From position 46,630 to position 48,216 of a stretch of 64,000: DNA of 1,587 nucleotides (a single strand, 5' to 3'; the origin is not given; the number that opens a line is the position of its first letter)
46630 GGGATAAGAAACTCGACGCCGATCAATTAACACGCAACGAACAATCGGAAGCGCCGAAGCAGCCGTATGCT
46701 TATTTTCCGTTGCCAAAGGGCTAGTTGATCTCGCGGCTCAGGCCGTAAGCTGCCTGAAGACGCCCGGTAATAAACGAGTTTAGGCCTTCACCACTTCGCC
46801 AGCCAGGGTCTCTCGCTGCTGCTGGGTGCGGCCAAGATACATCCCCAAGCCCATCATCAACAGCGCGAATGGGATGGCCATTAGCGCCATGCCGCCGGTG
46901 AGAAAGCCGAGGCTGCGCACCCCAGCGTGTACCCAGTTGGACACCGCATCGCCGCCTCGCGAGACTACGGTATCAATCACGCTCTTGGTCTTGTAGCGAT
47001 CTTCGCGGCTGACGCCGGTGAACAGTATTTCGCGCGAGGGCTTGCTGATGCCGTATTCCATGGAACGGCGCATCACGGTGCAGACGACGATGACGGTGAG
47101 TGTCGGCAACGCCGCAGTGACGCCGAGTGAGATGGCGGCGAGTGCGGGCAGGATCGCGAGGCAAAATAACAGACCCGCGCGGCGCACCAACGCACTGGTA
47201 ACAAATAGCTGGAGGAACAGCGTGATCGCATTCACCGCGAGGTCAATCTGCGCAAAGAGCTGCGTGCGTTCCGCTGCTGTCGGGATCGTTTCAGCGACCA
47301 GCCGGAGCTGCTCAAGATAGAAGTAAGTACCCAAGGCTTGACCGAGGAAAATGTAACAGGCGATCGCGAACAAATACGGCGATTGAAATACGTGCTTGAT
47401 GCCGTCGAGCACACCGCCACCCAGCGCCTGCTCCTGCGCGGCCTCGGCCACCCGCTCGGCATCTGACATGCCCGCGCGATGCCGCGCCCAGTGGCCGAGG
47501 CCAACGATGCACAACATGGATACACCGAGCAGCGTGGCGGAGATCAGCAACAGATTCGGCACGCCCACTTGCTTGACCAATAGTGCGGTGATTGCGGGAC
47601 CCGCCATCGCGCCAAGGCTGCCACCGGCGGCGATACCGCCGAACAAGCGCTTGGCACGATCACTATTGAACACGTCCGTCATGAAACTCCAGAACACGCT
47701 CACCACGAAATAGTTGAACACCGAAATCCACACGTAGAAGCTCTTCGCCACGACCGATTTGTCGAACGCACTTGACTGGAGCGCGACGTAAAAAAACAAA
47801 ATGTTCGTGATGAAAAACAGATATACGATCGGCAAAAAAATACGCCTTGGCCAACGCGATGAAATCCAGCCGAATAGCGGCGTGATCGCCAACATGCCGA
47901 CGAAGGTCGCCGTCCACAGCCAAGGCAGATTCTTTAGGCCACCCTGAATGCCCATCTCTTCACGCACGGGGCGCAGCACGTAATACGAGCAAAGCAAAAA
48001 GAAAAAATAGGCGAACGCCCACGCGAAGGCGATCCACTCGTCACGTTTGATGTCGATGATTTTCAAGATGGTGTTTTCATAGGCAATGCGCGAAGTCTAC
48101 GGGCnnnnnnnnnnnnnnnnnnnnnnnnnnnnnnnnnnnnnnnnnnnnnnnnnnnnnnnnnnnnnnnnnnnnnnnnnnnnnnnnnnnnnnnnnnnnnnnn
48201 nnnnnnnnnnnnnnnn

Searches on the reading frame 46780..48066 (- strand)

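Call 5: search_protein_families(library=pfam, proteins=[window:46780-48066:-])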
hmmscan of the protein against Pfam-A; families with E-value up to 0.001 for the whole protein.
window:46780-48066:- (428 aa): 2 families
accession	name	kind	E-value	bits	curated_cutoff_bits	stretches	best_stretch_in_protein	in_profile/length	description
PF07690.21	MFS_1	-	2.4e-12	46.9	33.4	2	128-328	109-299/347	Major Facilitator Superfamily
PF03219.20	TLC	-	3.2e-07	30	21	1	111-311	152-362/491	TLC ATP/ADP transporter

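Call 7: search_protein_families(library=ncbifam, proteins=[window:46780-48066:-], max_evalue=0.01)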
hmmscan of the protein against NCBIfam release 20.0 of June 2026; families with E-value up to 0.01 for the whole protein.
window:46780-48066:- (428 aa): 2 families
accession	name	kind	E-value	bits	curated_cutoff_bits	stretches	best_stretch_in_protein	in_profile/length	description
NF002982.0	PRK03699.1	equivalog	0.00046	19.4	221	1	43-198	244-388/395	MFS transporter TsgA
TIGR00880.1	2_A_01_02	superfamily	0.0026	17.9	131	1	56-188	9-135/141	multidrug resistance protein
